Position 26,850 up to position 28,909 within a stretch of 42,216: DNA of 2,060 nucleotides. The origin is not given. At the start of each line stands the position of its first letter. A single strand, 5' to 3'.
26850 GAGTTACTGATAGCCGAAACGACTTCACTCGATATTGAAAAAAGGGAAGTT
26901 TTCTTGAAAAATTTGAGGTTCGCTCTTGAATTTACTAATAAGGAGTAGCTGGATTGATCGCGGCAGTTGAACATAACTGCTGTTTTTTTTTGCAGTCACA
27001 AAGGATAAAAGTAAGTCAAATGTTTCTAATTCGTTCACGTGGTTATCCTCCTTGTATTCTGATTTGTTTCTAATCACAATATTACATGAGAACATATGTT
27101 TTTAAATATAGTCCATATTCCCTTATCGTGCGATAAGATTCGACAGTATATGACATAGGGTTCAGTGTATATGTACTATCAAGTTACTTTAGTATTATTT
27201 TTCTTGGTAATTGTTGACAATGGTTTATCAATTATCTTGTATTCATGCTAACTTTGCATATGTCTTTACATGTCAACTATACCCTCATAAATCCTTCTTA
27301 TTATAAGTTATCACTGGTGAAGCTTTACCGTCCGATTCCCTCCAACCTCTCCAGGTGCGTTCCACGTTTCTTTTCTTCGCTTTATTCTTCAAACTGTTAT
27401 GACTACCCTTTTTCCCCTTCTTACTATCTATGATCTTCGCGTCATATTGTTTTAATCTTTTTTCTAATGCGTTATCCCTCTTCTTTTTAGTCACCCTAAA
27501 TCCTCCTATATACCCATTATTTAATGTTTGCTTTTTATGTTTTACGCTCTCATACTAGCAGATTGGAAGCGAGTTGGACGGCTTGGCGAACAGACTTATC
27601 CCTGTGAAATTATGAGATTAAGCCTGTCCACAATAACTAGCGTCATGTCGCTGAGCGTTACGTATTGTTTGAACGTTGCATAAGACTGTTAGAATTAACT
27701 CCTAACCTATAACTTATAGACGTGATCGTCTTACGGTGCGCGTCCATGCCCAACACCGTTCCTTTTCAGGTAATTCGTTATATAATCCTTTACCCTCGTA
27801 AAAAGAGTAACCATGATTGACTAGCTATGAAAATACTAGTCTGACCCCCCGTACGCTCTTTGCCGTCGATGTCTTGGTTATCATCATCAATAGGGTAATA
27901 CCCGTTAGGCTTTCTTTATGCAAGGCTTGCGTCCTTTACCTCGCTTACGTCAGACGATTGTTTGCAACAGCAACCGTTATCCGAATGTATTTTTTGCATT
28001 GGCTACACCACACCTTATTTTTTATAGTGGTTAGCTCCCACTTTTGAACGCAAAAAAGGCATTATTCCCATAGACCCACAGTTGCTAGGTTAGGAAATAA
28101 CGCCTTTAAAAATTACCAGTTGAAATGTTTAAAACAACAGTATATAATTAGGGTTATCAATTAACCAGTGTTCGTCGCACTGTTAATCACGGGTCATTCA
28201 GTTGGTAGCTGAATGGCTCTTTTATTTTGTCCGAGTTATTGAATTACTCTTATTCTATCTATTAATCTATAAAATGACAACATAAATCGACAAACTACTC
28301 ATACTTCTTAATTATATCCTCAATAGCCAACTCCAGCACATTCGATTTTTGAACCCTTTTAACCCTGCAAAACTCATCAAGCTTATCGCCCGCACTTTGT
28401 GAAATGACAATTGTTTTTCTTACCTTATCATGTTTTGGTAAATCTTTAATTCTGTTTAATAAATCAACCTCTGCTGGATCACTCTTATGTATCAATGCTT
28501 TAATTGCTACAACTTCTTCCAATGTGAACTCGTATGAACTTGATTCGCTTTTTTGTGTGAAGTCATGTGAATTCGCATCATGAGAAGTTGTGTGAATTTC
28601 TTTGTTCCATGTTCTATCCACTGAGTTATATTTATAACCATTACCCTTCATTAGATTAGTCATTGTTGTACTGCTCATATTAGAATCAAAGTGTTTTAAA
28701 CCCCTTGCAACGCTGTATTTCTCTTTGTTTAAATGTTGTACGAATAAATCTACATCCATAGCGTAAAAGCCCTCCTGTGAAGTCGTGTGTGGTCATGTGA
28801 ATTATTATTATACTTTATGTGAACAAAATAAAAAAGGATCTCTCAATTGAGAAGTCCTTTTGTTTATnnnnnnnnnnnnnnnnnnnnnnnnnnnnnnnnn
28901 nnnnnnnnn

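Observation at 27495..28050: About 0.55 kb of GC-enriched, ORF-free sequence in a gene-dense phage: candidate large structured RNA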

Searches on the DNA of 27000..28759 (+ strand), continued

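Call 83: search_dna_similar(query=L006:1690-2320:+, collection=plasmids, mode=distant, max_rows=60, max_evalue=0.001, rows=spread)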
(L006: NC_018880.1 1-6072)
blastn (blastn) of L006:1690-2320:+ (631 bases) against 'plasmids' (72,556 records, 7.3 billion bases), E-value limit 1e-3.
Records with a match: 16; places in all: 16; records where one place covers at least 80% of the query: 16.
Best place of each record, by identity: >=99% 5; 95-99% 4; 80-90% 5; 60-80% 2.
By first word of the organism name: Bacillus 16.
By predicted mobility (MOB-suite, as given by PLSDB): non-mobilizable 13; conjugative 3.
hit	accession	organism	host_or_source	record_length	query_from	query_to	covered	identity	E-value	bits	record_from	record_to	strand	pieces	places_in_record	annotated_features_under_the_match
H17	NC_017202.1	Bacillus thuringiensis serovar chinensis CT-43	-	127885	1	631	100%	100.0%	0e+0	1139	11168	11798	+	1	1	none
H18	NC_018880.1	Bacillus thuringiensis Bt407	-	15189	1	631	100%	100.0%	0e+0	1139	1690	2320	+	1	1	none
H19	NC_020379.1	Bacillus thuringiensis serovar thuringiensis str. IS5056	-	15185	1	631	100%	100.0%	0e+0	1139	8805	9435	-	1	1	none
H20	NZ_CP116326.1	Bacillus thuringiensis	soil sample,soil sample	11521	1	631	100%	100.0%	0e+0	1139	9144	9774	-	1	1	none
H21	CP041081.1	Bacillus tropicus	Oryctes gigas,whole organism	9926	1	631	100%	99.4%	0e+0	1127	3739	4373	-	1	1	hypothetical protein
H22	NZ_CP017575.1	Bacillus thuringiensis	whole organism,soil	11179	1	631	100%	97.6%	0e+0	1073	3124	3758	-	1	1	none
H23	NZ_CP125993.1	Bacillus cereus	cell culture,soil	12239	1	631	100%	96.5%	0e+0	1043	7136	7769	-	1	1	none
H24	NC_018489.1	Bacillus thuringiensis HD-771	-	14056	1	621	98%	97.6%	0e+0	1053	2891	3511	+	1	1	none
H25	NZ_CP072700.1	Bacillus thuringiensis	whole organism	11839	1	621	98%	97.6%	0e+0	1053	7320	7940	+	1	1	none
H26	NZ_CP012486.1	Bacillus cereus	chromosome of scaffolds,soil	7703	1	631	100%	81.3%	2e-158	565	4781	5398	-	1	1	none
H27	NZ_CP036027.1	Bacillus mycoides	cell culture,soil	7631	1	631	100%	81.3%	2e-158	565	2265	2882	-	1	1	none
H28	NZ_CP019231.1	Bacillus thuringiensis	-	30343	1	631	100%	81.1%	9e-157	561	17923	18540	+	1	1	none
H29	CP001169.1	Bacillus cereus H3081.97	-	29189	47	617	90%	84.3%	2e-165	589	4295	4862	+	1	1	hypothetical protein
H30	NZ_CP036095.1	Bacillus toyonensis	cell culture,soil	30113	47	617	90%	84.1%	3e-163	582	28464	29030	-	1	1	none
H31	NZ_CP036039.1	Bacillus mycoides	cell culture,soil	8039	39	625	93%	79.7%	1e-148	534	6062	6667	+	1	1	none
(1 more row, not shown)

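Call 103: search_rna_families(sources=[L006, L007, L019, L020, L021, L025, L026, L002], threshold=evalue, max_evalue=5, show_alignments=2)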
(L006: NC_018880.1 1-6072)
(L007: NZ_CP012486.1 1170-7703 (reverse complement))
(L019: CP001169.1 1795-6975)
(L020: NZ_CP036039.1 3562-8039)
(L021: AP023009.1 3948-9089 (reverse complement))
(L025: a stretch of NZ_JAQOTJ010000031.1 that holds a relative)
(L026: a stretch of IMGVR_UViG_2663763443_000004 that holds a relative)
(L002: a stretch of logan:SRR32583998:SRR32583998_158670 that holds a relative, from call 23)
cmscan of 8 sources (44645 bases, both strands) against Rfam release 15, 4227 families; matches with E-value up to 5: 24.
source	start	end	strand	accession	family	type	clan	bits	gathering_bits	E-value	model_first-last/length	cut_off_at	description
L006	2882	2993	-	RF02924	skipping-rope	Gene; sRNA;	-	65.7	36.7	9.8e-14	1-80/80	no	skipping-rope RNA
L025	5117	5183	-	RF01691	Bacillus-plasmid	Gene; sRNA;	-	40.6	31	1.1e-05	1-61/61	no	Bacillus-plasmid RNA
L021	1071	1099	+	RF01327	CRISPR-DR14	Gene; CRISPR;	CL00014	39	45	0.14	1-29/29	no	CRISPR RNA direct repeat element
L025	2566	2712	+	RF01819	RsaD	Gene; sRNA;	-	34.4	50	0.019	1-189/189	no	RNA Staph. aureus D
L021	941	969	+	RF01327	CRISPR-DR14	Gene; CRISPR;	CL00014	33.6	45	1.5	1-29/29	no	CRISPR RNA direct repeat element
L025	4895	5065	+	RF02452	ncr1575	Gene; sRNA;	-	31.1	60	0.93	1-212/212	no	Bacillus sRNA ncr1575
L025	4913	4964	-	RF04343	Plastid-psbA-2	Cis-reg;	CL00153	31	55.8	0.042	1-60/60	no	Plastid-psbA-2 3UTR RNA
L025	3910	4037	+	RF02579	tsr26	Gene; sRNA;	-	29.9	141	0.82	1-122/122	no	S. aureus tsr26 small RNA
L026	2691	2783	-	RF02328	TtnuHACA21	Gene; snRNA; snoRNA; HACA-box;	-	27.6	100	1.4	1-130/130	no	Tetrahymena snoRNA TtnuHACA21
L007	2240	2318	+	RF04154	mir-1277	Gene; miRNA;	-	27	81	0.62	1-78/78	no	mir-1277 microRNA precursor family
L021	51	135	+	RF02053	STnc430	Gene; sRNA;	-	26.3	47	4.3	1-162/162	no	Enterobacterial sRNA STnc430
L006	4528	4577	+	RF03623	mir-1252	Gene; miRNA;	-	26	70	3.4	1-65/65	no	mir-1252 microRNA precursor family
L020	1964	2011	+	RF01859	Phe_leader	Cis-reg; leader;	-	25.8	55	3.4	1-125/125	no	Phenylalanine leader peptide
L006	4530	4574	-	RF03778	mir-483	Gene; miRNA;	-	25.6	60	1.5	1-75/75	no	mir-483 microRNA precursor family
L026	1535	1572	-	RF02988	GEBRO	Gene; sRNA;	-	25.5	284.7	0.0025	268-305/350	no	GEBRO RNA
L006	37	101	+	RF01813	rdlD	Gene; antitoxin;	-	24.2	50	1.1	1-66/66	no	rdlD antitoxin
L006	4512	4570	+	RF00084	CsrC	Gene; sRNA;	CL00106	23.9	61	0.0026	186-244/255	no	CsrC RNA family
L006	4518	4598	-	RF03831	mir-627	Gene; miRNA;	-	23.5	86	0.8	1-87/87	no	mir-627 microRNA precursor family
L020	2823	2860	+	RF02988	GEBRO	Gene; sRNA;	-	22.2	284.7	0.027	268-305/350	no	GEBRO RNA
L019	2799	2836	+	RF02988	GEBRO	Gene; sRNA;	-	22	284.7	0.03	268-305/350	no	GEBRO RNA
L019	3726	3777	+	RF03645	mir-9080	Gene; miRNA;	-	21.8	100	4.3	25-84/108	no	mir-9080 microRNA precursor family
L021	491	527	-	RF00125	IS128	Gene; sRNA;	-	21.1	80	4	162-198/209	no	IS128 RNA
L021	243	316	-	RF02219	ZNRD1-AS1_2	Gene; lncRNA;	-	19.9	60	1.3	1-76/76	no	ZNRD1 antisense RNA 1 conserved region 2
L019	4898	4959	+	RF01142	sR19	Gene; snRNA; snoRNA; CD-box;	-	19.8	45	1.5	1-63/63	no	Small nucleolar RNA sR19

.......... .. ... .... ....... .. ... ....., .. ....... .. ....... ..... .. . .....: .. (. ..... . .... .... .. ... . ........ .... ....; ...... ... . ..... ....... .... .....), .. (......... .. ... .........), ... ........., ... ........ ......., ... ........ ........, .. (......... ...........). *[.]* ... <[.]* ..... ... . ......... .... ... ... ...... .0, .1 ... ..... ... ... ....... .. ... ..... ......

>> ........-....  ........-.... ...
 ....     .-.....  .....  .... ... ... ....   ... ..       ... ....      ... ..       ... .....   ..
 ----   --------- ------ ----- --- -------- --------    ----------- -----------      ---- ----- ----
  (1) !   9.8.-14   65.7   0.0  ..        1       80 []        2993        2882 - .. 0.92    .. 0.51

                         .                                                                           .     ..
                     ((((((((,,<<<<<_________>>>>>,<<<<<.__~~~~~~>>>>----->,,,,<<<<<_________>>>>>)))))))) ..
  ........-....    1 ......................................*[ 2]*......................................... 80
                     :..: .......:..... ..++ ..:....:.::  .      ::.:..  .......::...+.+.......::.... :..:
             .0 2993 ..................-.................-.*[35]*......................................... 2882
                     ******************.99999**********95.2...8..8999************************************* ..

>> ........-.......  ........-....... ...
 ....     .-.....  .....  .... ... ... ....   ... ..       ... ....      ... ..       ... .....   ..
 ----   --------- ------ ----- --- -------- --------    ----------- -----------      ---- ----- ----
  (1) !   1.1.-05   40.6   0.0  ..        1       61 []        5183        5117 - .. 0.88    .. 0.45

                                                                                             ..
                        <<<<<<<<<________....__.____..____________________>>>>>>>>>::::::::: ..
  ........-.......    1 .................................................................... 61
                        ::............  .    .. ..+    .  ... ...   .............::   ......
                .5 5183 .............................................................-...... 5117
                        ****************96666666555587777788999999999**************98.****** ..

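Call 126: search_dna_similar(query=L008:4150-4720:+, collection=plasmids, mode=distant, max_rows=12, max_evalue=0.001)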
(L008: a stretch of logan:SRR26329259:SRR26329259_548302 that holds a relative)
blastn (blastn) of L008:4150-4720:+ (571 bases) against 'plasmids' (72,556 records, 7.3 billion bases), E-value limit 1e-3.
Records with a match: 2; places in all: 2; records where one place covers at least 80% of the query: 0.
Best place of each record, by identity: 80-90% 2.
By first word of the organism name: Pseudalkalibacillus 1; Planococcus 1.
By predicted mobility (MOB-suite, as given by PLSDB): non-mobilizable 2.
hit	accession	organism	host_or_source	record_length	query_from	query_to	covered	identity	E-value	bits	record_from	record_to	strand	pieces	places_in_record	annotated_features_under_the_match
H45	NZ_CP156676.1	Pseudalkalibacillus hwajinpoensis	mixed culture,soil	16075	159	213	10%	83.6%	7e-6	60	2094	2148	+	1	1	none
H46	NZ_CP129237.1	Planococcus sp. N022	single cell,soil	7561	159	213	10%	81.8%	8e-5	55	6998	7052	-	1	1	none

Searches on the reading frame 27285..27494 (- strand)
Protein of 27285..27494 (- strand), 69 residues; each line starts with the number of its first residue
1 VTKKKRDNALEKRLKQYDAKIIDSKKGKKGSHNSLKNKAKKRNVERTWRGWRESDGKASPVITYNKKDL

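Call 13: search_protein_families(library=pfam, proteins=[window:27285-27494:-], max_evalue=0.01)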
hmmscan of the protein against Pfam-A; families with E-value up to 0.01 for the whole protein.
window:27285-27494:- (69 aa): 0 families

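Call 14: search_protein_families(library=phrogs, proteins=[window:27285-27494:-], max_evalue=0.01)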
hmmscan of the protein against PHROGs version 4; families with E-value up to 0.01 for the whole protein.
window:27285-27494:- (69 aa): 0 families

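Call 16: find_related_loci(query=window:27285-27494:-, collection=viral_contigs, flank=4000)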
Query window:27285-27494:- (69 aa) in viral_contigs; peptide patterns used: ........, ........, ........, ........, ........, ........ (x = any residue, [..] = any of these).
69 stretches matched a pattern; 1 encode a relative of the query (tblastn E <= 1e-3); 1 distinct loci.
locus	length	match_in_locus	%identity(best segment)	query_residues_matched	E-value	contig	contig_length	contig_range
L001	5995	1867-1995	47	27-69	4e-11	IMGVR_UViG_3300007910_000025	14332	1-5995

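Call 21: find_homologous_proteins(query=window:27285-27494:-, max_evalue=0.01)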
Query window:27285-27494:- (69 aa): 4 proteins with E <= 0.01 among 4 candidates.
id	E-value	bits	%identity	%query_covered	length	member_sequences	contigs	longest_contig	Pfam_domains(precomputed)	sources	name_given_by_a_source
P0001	1.1e-35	138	99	100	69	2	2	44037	-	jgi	-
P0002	1.5e-25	106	77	100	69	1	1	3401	-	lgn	-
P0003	1.2e-15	75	67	88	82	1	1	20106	-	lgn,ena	-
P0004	1.6e-15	74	67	83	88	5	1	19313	-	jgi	jgi:hypothetical protein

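Call 22: find_encoding_contigs(protein=P0001, flank=5000)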
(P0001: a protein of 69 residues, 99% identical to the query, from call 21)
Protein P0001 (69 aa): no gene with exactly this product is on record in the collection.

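Call 23: find_encoding_contigs(protein=P0002, flank=5000)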
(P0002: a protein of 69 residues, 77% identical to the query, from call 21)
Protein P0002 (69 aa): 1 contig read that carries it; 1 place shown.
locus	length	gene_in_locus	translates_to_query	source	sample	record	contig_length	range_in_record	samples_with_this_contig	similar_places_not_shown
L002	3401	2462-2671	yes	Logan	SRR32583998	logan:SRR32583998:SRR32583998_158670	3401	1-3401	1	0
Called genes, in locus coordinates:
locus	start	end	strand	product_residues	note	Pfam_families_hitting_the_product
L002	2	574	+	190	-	?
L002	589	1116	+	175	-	-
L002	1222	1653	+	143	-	-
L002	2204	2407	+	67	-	-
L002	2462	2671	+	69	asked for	-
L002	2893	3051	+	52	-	-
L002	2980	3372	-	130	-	PF12844:HTH_19, PF13443:HTH_26 (weak), PF13560:HTH_31 (weak), PF01381:HTH_3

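Call 24: find_encoding_contigs(protein=P0003, flank=5000)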
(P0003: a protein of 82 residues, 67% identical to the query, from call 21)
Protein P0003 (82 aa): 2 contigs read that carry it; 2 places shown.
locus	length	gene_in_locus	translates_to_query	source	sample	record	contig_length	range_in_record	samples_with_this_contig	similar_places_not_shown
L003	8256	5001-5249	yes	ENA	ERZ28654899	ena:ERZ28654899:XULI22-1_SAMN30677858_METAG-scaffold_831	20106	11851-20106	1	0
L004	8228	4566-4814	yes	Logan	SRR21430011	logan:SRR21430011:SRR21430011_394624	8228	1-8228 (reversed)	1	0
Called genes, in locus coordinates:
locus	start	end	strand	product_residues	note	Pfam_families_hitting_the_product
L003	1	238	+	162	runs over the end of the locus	PF03592:Terminase_2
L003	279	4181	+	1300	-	PF18857:LPD38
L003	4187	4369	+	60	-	-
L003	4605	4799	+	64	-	-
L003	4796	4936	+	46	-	-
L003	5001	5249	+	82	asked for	-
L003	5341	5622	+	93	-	-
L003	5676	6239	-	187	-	-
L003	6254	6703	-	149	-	PF13814:Replic_Relax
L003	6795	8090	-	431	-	PF01580:FtsK_SpoIIIE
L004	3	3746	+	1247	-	?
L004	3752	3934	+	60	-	-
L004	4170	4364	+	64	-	-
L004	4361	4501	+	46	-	-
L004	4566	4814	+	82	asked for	-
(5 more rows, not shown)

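Call 25: find_encoding_contigs(protein=P0004, flank=5000)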
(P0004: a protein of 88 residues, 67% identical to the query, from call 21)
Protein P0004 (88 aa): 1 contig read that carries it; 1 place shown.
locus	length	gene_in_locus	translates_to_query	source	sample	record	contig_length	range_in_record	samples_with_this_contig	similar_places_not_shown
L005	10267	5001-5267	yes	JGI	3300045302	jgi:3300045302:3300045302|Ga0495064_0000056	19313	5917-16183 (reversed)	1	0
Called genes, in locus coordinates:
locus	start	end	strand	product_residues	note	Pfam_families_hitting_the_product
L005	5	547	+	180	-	PF18955:DUF5698, PF10035:DUF2179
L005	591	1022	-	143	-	-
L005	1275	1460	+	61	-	-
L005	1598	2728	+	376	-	-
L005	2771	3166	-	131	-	PF12844:HTH_19, PF13560:HTH_31, PF01381:HTH_3, PF13443:HTH_26 (weak)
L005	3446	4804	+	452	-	-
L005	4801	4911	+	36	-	-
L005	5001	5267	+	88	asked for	-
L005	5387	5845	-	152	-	-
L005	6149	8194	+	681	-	-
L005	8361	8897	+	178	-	PF01503:PRA-PH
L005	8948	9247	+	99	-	-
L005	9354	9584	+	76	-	PF09858:DUF2085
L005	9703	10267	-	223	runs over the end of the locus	PF01966:HD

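Call 40: search_dna_similar(query=window:27285-27494:-, collection=phages, mode=protein, max_rows=30, max_evalue=0.01)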
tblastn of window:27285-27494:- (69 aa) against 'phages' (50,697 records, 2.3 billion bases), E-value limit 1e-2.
No match.

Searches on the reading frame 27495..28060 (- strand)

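Call 59: search_protein_families(library=pfam, proteins=[L006:101-1141:+, L006:2470-2646:+, L006:3793-4557:+, L007:3581-4108:+, L007:1287-1784:-], max_evalue=0.01)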
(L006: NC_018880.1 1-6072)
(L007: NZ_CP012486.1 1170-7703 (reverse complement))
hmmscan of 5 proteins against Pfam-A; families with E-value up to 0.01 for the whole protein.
L006:101-1141:+ (346 aa): 2 families
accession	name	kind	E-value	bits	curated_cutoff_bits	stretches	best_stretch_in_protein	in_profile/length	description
PF13730.12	HTH_36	-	0.00017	21.8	25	1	73-101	27-55/55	Helix-turn-helix domain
PF06970.17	RepA_N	-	0.00092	19.5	30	1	16-95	2-76/76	Replication initiator protein A (RepA) N-terminus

L006:2470-2646:+ (58 aa): 0 families

L006:3793-4557:+ (254 aa): 1 family
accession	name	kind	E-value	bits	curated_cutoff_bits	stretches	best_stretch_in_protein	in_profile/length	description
PF19745.5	FUT8_N_cat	-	0.0017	17.6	27.6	1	44-164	9-125/499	Alpha-(1,6)-fucosyltransferase N- and catalytic domains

L007:3581-4108:+ (175 aa): 0 families

L007:1287-1784:- (165 aa): 0 families

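Call 60: search_protein_families(library=phrogs, proteins=[L006:101-1141:+, L006:2470-2646:+, L006:3793-4557:+], max_evalue=0.001)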
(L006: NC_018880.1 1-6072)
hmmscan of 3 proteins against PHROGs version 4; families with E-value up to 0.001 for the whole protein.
L006:101-1141:+ (346 aa): 4 families
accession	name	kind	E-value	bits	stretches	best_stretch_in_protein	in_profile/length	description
phrog_7882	-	DNA, RNA and nucleotide metabolism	8.2e-12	46.2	1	14-151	14-150/314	DnaD-like helicase loader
phrog_186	-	DNA, RNA and nucleotide metabolism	7.1e-09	36.8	1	16-187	21-187/308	DnaD-like helicase loader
phrog_270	-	DNA, RNA and nucleotide metabolism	3.3e-06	27.7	1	17-132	32-129/383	replication initiation protein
phrog_19658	-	DNA, RNA and nucleotide metabolism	0.00033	21.3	1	69-182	37-154/283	replication initiation protein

L006:2470-2646:+ (58 aa): 0 families

L006:3793-4557:+ (254 aa): 3 families
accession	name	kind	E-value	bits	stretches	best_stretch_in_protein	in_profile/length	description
phrog_20122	-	unknown function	9.7e-31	108.4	1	7-238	22-255/258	-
phrog_6440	-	unknown function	8.8e-06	26.8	1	43-142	6-105/186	-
phrog_6547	-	head and packaging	0.00037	19.6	1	67-170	673-772/827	portal protein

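Call 91: search_protein_families(library=pfam, proteins=[L019:4401-5138:+], max_evalue=0.001)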
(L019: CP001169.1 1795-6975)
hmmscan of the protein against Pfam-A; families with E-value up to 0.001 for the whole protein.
L019:4401-5138:+ (245 aa): 1 family
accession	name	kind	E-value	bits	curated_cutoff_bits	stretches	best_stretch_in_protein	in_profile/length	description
PF13814.12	Replic_Relax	-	8.4e-06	26.4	25.3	1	14-202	1-182/191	Replication-relaxation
